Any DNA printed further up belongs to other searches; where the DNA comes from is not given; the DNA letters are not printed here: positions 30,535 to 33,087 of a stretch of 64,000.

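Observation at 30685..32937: Single ORF fusing a peptidoglycan amidase (Amidase_2) to an aldo/keto reductase with a 4Fe-4S tail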

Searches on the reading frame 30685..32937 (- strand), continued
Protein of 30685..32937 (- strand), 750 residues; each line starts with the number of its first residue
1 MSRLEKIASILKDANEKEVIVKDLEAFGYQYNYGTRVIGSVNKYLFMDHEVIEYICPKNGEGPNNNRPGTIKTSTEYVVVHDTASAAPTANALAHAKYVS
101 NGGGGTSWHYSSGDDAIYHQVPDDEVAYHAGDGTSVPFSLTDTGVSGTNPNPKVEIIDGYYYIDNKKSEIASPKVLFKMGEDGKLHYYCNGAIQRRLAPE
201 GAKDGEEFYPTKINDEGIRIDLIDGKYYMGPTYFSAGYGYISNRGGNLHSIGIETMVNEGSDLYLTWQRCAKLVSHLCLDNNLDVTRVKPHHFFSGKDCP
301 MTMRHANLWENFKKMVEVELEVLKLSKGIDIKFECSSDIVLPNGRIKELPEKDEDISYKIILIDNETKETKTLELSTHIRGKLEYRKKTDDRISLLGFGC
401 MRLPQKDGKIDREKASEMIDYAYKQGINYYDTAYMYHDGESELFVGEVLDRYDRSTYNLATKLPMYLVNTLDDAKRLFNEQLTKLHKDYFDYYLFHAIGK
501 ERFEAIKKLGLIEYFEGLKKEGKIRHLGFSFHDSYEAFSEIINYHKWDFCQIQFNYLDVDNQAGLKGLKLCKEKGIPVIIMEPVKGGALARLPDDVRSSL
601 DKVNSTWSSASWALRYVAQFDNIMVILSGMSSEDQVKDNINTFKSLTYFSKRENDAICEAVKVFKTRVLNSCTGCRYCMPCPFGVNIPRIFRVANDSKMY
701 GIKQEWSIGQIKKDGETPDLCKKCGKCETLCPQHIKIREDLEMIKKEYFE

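Call 19: find_encoding_contigs(protein=P0001, flank=10000, max_places=2)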
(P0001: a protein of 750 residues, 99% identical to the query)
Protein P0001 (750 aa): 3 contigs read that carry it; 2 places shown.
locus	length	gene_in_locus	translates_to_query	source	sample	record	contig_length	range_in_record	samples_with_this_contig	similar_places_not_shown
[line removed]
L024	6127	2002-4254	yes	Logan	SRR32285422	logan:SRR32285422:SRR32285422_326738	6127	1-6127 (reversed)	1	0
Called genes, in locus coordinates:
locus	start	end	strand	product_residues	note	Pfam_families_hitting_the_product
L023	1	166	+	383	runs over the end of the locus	PF00155:Aminotran_1_2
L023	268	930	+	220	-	PF26351:DUF8091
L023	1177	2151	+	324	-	PF21948:LplA-B_cat, PF03099:BPL_LplA_LipB (weak), PF10437:Lip_prot_lig_C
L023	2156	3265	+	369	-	PF01571:GCV_T, PF08669:GCV_T_C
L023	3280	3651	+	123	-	PF01597:GCV_H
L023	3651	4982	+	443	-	PF02347:GDC-P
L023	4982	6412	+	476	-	PF01041:DegT_DnrJ_EryC1 (weak), PF00266:Aminotran_5, PF21478:GcvP2_C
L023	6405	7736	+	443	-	PF00890:FAD_binding_2 (faint), PF01134:GIDA (faint), PF01266:DAO (faint), PF07992:Pyr_redox_2, PF12831:FAD_oxidored (weak), PF13738:Pyr_redox_3, PF00070:Pyr_redox, PF02852:Pyr_redox_dim, +3 more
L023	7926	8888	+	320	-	PF10543:ORF6N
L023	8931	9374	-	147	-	PF02698:DUF218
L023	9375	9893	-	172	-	PF00160:Pro_isomerase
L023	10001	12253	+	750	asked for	PF01510:Amidase_2, PF00248:Aldo_ket_red, PF13183:Fer4_8 (weak), PF13187:Fer4_9 (weak), PF13534:Fer4_17 (weak)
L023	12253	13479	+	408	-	-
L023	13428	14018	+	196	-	-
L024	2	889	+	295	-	?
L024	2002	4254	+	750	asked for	PF01510:Amidase_2, PF00248:Aldo_ket_red, PF13183:Fer4_8 (weak), PF13187:Fer4_9 (weak), PF13534:Fer4_17 (weak)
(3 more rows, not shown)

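Call 32: find_encoding_contigs(protein=P0047, flank=8000, max_places=3)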
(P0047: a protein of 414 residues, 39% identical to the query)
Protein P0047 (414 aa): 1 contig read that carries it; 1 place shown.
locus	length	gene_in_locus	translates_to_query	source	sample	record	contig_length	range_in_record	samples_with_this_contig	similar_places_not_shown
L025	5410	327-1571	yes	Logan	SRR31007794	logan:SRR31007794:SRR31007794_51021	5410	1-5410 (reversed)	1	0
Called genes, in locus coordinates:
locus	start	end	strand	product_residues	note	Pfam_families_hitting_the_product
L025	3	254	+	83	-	?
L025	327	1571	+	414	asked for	PF00248:Aldo_ket_red, PF13183:Fer4_8 (faint), PF13187:Fer4_9, PF13534:Fer4_17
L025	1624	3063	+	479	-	PF01738:DLH (faint), PF20434:BD-FAE (faint), PF00561:Abhydrolase_1, PF12146:Hydrolase_4, PF00326:Peptidase_S9, PF07859:Abhydrolase_3 (faint), PF14200:RicinB_lectin_2 (faint)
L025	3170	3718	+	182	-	PF02525:Flavodoxin_2, PF03358:FMN_red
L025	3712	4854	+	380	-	PF00248:Aldo_ket_red, PF17179:Fer4_22 (faint), PF13187:Fer4_9, PF13534:Fer4_17 (weak)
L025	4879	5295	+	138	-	PF12675:DUF3795 (weak)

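Call 33: find_encoding_contigs(protein=P0030, flank=8000, max_places=3)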
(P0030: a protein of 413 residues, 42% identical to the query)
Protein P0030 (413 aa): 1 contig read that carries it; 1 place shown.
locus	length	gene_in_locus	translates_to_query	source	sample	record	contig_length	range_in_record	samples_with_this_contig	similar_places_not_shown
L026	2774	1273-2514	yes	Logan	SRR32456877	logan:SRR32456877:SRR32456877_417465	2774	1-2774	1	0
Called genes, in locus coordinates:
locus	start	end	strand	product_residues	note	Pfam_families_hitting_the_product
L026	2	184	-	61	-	?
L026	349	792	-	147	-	PF10604:Polyketide_cyc2, PF03364:Polyketide_cyc, PF08327:AHSA1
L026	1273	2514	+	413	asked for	PF00248:Aldo_ket_red, PF14697:Fer4_21 (faint), PF13187:Fer4_9, PF13534:Fer4_17 (weak)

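Call 37: predict_structure(alignment_id=A2)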
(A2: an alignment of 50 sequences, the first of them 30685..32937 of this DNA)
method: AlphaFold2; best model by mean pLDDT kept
length: 750 residues; sequences in the alignment: 50
mean_pLDDT: 93.4   pTM: 0.83
mean pLDDT of the five models: 93.4, 92.6, 92.4, 91.0, 90.8
residues with pLDDT >= 90: 613; 70-90: 125; 50-70: 9; < 50: 3
segments of 3 or more residues with pLDDT < 50: 584-586
pLDDT, mean of each block of 10 residues (from residue 1): 96 97 87 90 97 89 79 96 88 95 91 97 95 87 97 96 98 97 95 94 96 95 97 94 94 94 96 98 97 94 94 98 98 97 95 94 98 97 88 93 92 97 95 93 97 96 96 98 98 96 97 98 98 94 98 88 92 96 58 89 91 92 89 91 88 93 91 80 95 92 94 97 91 89 96
secondary structure, 60 per line:
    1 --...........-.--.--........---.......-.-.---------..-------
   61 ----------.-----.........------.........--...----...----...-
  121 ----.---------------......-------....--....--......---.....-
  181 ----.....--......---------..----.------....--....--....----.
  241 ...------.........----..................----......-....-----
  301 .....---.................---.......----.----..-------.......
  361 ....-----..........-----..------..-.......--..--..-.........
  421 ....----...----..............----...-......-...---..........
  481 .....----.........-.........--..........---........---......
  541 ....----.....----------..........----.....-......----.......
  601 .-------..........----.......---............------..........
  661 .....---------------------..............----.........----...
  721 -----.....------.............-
elements in order (helices of 4 or more, strands of 3 or more residues): H3-13 E21-28 E32-38 E77-85 H92-100 E110-112 E117-119 E141-146 E154-157 E160-163 E166-171 E175-179 E185-189 E192-197 E220-223 E226-229 E232-235 E240-243 E250-258 H263-280 E288-290 H292-295 H301-305 H309-325 E329-335 E354-364 E370-379 E396-399 H412-424 E429-431 H436-449 E458-463 H471-485 E490-498 H500-508 H511-520 E524-531 H535-544 E549-553 H564-573 E578-582 H584-589 H594-601 H609-618 E623-629 H633-644 H651-665 H687-700 H705-713 H726-730 H737-749

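Call 43: fold_search(model_id=the predicted structure, library=pdb)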
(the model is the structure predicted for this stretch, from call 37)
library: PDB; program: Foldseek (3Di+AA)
matches with E <= 10: 1590; with E <= 0.001: 491
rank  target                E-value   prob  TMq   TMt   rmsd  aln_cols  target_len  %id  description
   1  1ynp_B                1.4e-16  1.00  0.32  0.78   2.7       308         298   28  aldo-keto reductase AKR11C1 from Bacillus halodurans (apo form) (released 2005-12-06)
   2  7svq_A                1.6e-15  1.00  0.33  0.73   4.5       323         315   22  Crystal Structure of L-galactose dehydrogenase from Spinacia oleracea in complex with NAD+ (released 2022-07-13)
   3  7smi                  1.9e-15  1.00  0.33  0.74   4.4       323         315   22  Crystal Structure of L-galactose dehydrogenase from Spinacia oleracea (released 2022-07-13)
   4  7ezl                  2.3e-15  1.00  0.33  0.73   4.4       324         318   22  Rice L-galactose dehydrogenase (holo form) (released 2021-06-23)
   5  1ynp_A                3.8e-15  1.00  0.31  0.77   3.6       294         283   29  aldo-keto reductase AKR11C1 from Bacillus halodurans (apo form) (released 2005-12-06)
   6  7ezi                  6.0e-15  1.00  0.33  0.71   4.7       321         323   21  Rice L-galactose dehydrogenase (apo form) (released 2021-06-23)
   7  9w6y_A                7.5e-15  1.00  0.32  0.70   4.1       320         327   22  Crystal structure of L-galactose dehydrogenase from Luteolibacter sp. strain LG18 in complex with L-galactose and NADP (released 2026-04-01)
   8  6kik                  8.3e-15  1.00  0.31  0.78   3.7       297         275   20  Crystal structure of a thermostable aldo-keto reductase Tm1743 in complex with inhibitor tolrestat (released 2019-09-25)
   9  1ynq_A                9.3e-15  1.00  0.32  0.77   4.0       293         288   28  aldo-keto reductase AKR11C1 from Bacillus halodurans (holo form) (released 2005-12-06)
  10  8usu_B                1.4e-14  1.00  0.33  0.74   3.7       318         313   23  Crystal Structure of L-galactose 1-dehydrogenase of Myrciaria dubia in complex with NAD (released 2024-03-13)
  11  8scc_A                1.4e-14  1.00  0.32  0.73   4.1       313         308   23  Crystal Structure of L-galactose 1-dehydrogenase de Myrciaria dubia (released 2024-03-13)
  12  9w7a_A                1.5e-14  1.00  0.32  0.71   4.1       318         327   22  Crystal structure of L-galactose dehydrogenase from Luteolibacter sp. strain LG18 in complex with L-glucose and NADP+ (released 2026-04-01)
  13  8usu_A                1.6e-14  1.00  0.33  0.73   3.7       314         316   23  Crystal Structure of L-galactose 1-dehydrogenase of Myrciaria dubia in complex with NAD (released 2024-03-13)
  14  3uyi                  2.3e-14  1.00  0.32  0.72   4.5       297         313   20  Crystal Structure of Perakine Reductase, Founder Member of a Novel AKR Subfamily with Unique Conformational Changes duri (released 2012-02-22)
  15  9w7a_B                2.4e-14  1.00  0.32  0.71   3.9       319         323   22  Crystal structure of L-galactose dehydrogenase from Luteolibacter sp. strain LG18 in complex with L-glucose and NADP+ (released 2026-04-01)
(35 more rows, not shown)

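Call 45: search_protein_representatives(protein=window:30685-32937:-)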
Query: 750 residues. Proteins with E-value up to 0.001 (for the whole library): 13700; up to 1e-10: 5139; up to 1e-30: 1409. The best 150 are listed.
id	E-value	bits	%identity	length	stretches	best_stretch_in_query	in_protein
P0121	3.5e-120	419.0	56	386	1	2-347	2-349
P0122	8.2e-112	391.3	51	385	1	2-370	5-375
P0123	3.5e-108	379.3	46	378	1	390-747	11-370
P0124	2.6e-104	366.5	49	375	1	383-746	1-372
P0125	2.7e-101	356.5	48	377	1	390-747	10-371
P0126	1.3e-99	351.0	46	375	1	387-743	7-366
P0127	1.8e-98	347.2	46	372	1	390-746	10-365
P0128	8.5e-96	338.3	44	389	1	1-375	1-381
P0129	1.6e-95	337.4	46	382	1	387-746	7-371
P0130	2.3e-95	336.9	50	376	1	385-737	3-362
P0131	4.3e-95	336.0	44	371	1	385-741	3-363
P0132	1.4e-93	331.0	45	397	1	386-747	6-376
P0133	1.5e-93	330.9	45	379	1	389-742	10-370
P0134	1.9e-93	330.5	45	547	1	388-745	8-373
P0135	3.8e-93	329.6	43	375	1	384-744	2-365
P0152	6.1e-88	312.4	44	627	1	387-743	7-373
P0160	7.0e-86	305.5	46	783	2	381-597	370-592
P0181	2.9e-83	296.9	45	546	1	388-741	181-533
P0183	1.4e-82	294.6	45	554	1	392-742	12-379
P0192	1.1e-80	288.4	41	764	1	388-741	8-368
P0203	7.4e-80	285.6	42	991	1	383-746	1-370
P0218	5.2e-78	279.5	40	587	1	392-743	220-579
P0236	5.5e-77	276.1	40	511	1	392-748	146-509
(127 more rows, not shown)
